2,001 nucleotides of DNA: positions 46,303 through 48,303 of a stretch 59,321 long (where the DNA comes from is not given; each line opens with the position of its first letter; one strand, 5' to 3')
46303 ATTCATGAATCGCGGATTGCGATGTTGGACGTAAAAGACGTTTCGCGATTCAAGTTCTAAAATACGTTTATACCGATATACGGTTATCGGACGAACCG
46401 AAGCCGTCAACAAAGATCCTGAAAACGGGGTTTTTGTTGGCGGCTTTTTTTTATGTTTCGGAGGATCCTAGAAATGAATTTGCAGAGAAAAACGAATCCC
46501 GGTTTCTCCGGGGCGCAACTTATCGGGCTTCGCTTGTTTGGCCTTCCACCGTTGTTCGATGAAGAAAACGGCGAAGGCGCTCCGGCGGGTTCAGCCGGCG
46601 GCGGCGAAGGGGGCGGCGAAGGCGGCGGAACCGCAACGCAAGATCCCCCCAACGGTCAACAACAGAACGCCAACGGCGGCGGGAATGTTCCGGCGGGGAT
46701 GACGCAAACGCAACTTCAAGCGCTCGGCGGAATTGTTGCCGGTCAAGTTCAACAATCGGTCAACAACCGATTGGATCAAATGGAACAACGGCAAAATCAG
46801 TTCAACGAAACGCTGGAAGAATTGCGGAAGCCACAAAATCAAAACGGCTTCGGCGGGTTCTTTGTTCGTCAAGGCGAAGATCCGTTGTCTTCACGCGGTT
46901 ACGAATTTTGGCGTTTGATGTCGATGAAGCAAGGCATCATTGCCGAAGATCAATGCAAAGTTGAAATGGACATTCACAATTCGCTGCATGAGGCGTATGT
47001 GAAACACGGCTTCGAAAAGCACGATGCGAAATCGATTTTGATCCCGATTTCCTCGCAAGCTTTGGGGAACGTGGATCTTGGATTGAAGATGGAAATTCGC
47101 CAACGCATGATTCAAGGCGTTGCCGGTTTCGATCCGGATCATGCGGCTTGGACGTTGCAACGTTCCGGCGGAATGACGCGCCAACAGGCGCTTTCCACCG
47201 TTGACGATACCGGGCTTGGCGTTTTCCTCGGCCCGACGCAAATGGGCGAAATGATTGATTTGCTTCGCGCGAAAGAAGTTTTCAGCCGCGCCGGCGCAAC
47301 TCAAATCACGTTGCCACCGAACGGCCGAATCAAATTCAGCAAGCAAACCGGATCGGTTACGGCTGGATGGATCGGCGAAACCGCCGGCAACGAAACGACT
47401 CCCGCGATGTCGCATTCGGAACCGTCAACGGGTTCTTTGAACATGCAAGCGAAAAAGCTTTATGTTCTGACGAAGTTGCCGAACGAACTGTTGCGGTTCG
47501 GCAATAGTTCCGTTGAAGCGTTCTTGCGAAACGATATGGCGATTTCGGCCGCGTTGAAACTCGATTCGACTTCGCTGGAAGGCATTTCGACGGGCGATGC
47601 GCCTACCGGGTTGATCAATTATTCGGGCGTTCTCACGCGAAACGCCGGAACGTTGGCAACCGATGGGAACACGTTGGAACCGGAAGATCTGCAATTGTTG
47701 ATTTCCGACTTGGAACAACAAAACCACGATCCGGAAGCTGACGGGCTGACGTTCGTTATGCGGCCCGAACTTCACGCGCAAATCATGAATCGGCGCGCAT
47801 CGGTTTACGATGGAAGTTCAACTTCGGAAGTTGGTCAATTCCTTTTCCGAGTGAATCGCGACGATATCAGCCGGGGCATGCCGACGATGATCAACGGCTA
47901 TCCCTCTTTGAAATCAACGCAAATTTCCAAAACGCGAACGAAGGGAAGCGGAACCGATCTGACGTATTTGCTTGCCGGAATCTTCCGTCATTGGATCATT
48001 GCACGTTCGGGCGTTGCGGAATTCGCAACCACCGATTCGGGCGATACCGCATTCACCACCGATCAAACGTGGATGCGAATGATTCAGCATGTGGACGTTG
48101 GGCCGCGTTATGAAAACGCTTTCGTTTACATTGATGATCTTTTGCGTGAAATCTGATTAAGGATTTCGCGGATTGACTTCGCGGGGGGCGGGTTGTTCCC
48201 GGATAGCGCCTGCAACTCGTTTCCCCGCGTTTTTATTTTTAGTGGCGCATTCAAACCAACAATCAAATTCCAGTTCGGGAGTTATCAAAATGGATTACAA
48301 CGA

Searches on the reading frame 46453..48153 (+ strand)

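Call 9: search_protein_families(library=phrogs, proteins=[window:46453-48153:+], max_evalue=0.00001)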
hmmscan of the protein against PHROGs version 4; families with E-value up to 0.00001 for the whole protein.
window:46453-48153:+ (567 aa): 2 families
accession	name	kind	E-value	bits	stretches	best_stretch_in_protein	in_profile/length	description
phrog_617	-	head and packaging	3.3e-27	96.6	1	249-562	340-623/626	major head protein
phrog_10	-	head and packaging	3.9e-26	93.2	1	106-561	299-634/752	major head protein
